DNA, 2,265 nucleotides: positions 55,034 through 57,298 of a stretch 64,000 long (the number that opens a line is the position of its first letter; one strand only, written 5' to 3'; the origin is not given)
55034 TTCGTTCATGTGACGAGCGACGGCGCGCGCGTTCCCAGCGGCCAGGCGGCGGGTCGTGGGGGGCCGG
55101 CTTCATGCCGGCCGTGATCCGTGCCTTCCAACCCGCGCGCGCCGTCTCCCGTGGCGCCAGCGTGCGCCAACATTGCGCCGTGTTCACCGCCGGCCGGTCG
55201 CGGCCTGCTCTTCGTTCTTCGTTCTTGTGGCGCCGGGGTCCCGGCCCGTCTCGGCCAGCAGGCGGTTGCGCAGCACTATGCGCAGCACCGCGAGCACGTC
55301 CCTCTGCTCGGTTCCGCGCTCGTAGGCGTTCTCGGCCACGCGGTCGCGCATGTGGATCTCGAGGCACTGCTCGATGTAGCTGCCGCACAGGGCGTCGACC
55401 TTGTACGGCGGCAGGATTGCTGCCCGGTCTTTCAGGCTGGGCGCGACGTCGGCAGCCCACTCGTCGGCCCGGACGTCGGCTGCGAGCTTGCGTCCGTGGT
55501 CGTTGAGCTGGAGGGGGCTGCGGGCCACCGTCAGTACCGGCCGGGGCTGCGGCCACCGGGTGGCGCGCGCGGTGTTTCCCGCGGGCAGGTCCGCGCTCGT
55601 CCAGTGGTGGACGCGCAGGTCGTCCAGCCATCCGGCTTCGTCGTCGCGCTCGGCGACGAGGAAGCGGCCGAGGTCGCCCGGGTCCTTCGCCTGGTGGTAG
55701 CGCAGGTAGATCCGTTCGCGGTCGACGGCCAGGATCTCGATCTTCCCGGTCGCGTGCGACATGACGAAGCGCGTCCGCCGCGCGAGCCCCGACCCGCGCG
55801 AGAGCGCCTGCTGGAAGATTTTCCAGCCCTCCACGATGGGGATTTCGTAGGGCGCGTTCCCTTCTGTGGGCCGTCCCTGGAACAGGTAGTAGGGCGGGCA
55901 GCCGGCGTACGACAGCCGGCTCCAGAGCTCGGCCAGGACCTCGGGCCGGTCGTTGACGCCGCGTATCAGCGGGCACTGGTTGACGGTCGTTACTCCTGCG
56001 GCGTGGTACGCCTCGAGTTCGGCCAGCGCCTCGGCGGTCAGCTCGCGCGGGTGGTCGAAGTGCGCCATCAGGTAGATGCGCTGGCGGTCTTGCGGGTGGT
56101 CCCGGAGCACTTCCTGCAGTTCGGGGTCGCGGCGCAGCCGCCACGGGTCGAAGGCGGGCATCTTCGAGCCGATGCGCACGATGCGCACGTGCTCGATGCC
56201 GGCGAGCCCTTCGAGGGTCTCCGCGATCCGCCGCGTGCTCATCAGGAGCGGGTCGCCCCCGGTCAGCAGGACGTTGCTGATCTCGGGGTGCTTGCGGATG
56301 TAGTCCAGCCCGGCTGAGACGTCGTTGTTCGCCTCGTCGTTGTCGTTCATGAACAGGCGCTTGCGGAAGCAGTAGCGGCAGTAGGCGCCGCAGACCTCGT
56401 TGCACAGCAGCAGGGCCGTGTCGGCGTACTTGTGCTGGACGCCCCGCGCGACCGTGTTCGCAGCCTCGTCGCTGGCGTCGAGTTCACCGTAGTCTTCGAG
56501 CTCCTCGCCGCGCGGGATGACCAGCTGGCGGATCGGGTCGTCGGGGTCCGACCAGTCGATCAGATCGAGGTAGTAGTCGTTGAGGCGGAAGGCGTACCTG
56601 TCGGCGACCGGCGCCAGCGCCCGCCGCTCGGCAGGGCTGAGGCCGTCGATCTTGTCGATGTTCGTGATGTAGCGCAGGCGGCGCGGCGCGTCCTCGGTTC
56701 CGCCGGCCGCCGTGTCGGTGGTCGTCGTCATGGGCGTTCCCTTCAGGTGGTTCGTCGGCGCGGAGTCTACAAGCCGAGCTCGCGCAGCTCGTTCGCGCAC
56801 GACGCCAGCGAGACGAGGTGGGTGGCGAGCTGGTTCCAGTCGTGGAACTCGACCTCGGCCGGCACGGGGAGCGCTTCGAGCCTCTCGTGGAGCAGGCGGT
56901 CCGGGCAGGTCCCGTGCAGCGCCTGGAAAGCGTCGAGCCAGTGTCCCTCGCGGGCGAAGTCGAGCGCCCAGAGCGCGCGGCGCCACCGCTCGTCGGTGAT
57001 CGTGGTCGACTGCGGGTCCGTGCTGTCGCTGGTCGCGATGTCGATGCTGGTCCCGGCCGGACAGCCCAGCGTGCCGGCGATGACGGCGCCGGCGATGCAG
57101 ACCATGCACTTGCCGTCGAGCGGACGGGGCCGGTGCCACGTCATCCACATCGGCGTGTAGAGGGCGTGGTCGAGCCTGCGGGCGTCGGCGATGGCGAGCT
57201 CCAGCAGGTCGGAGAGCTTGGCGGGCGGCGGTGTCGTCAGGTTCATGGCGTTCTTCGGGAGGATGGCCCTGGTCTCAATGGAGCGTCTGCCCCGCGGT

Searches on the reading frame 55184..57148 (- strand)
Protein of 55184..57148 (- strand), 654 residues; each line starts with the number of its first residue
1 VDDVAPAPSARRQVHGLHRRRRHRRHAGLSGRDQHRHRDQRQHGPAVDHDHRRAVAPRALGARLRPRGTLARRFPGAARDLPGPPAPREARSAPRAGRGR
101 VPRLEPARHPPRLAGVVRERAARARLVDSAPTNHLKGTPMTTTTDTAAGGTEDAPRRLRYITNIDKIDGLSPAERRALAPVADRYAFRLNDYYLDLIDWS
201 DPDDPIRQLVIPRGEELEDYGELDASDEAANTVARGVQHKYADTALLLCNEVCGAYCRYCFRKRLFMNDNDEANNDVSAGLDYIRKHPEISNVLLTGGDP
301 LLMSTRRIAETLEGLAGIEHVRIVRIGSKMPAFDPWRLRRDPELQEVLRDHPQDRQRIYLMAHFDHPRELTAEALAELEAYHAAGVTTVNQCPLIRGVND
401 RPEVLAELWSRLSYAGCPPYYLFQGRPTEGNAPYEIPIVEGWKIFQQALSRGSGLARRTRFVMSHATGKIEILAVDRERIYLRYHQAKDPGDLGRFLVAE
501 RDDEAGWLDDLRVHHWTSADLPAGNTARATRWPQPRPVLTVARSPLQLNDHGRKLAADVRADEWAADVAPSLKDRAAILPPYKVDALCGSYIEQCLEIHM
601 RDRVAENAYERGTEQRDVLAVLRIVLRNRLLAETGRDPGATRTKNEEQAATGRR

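Call 21: search_protein_families(library=pfam, proteins=[window:55184-57148:-], max_evalue=0.01)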
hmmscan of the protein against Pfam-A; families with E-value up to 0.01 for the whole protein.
window:55184-57148:- (654 aa): 1 family
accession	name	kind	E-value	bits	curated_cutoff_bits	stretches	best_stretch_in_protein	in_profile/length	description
PF04055.27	Radical_SAM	-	8.8e-07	29.7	29.5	1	252-405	6-162/166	Radical SAM superfamily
